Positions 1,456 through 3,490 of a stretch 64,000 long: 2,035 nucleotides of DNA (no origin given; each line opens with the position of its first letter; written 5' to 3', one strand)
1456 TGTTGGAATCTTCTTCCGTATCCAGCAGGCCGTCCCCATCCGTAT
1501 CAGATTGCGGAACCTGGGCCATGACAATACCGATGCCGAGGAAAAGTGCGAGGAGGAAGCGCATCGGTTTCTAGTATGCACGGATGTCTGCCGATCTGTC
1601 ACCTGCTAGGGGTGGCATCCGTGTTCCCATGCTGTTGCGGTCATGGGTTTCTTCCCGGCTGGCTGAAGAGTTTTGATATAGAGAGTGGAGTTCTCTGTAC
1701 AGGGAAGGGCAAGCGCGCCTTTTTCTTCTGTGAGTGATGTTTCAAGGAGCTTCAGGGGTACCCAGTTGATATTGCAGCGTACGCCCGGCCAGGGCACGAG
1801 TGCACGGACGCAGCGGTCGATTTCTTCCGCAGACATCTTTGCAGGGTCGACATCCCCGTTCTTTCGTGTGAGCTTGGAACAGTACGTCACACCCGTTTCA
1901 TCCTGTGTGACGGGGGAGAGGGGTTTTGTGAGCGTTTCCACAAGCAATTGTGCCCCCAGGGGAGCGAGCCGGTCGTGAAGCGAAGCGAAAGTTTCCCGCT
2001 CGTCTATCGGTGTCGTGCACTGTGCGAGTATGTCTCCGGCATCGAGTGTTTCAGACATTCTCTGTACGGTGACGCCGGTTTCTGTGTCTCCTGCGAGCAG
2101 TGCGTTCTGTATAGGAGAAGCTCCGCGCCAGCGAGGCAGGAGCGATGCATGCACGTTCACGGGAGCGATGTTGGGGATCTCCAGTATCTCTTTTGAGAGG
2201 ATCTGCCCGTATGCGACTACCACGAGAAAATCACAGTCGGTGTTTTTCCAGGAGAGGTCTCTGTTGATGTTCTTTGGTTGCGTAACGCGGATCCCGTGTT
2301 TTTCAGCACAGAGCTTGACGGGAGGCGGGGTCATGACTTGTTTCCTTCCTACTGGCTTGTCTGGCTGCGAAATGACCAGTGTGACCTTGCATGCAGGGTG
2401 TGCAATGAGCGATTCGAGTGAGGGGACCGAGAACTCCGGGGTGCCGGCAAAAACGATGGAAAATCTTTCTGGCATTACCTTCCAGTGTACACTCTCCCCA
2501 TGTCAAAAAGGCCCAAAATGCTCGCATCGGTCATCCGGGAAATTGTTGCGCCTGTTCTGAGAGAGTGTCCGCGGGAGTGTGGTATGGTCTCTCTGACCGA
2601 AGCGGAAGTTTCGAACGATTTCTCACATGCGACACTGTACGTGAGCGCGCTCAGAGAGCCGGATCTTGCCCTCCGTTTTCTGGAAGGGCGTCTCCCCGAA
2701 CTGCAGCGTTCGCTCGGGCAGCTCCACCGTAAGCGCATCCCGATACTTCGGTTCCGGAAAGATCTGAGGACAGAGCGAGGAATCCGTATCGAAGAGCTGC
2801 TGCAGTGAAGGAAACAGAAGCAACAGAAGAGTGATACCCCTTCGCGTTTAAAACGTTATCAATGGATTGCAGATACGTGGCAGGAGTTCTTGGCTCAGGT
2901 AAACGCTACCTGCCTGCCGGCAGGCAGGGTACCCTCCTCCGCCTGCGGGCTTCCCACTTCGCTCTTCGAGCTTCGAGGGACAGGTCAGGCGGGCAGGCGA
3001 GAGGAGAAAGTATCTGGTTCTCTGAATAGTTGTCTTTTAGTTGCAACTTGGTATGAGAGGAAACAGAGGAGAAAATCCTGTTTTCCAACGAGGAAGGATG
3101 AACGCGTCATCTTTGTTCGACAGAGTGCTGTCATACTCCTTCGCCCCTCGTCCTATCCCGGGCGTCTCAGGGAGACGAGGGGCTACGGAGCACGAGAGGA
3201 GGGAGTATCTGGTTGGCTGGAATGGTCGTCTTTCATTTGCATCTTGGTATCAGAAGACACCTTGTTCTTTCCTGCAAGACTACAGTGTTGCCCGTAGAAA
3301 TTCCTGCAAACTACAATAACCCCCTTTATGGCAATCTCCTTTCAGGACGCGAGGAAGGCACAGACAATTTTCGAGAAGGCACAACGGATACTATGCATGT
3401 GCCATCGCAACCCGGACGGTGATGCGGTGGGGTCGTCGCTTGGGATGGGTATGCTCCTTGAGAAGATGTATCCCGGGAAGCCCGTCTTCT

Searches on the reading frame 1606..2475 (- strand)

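Call 20: search_protein_families(library=pfam, proteins=[window:1606-2475:-], max_evalue=0.01)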
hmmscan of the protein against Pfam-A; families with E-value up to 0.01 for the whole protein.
window:1606-2475:- (289 aa): 2 families
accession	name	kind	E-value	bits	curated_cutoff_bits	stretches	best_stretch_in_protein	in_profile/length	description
PF00551.24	Formyl_trans_N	-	3.7e-38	131.5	26.1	1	10-182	8-181/181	Formyl transferase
PF02911.23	Formyl_trans_C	-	5.7e-12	46.1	21.1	1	202-285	2-97/100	Formyl transferase, C-terminal domain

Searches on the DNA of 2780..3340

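Call 77: search_rna_families(source=window, start=2780, end=3340, threshold=evalue, max_evalue=1)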
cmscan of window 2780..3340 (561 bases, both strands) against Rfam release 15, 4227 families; matches with E-value up to 1: 3.
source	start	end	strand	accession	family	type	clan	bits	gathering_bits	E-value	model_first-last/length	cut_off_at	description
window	3132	3194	-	RF04240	mir-4716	Gene; miRNA;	-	20.6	76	0.13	1-84/84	no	mir-4716 microRNA precursor family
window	2879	2960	-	RF03015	Transposase-2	Gene; sRNA;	-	20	42.7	0.12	1-69/69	no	Transposase-2 RNA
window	3134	3192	+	RF03970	mir-2766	Gene; miRNA;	-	17.6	60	0.54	1-68/68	no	mir-2766 microRNA precursor family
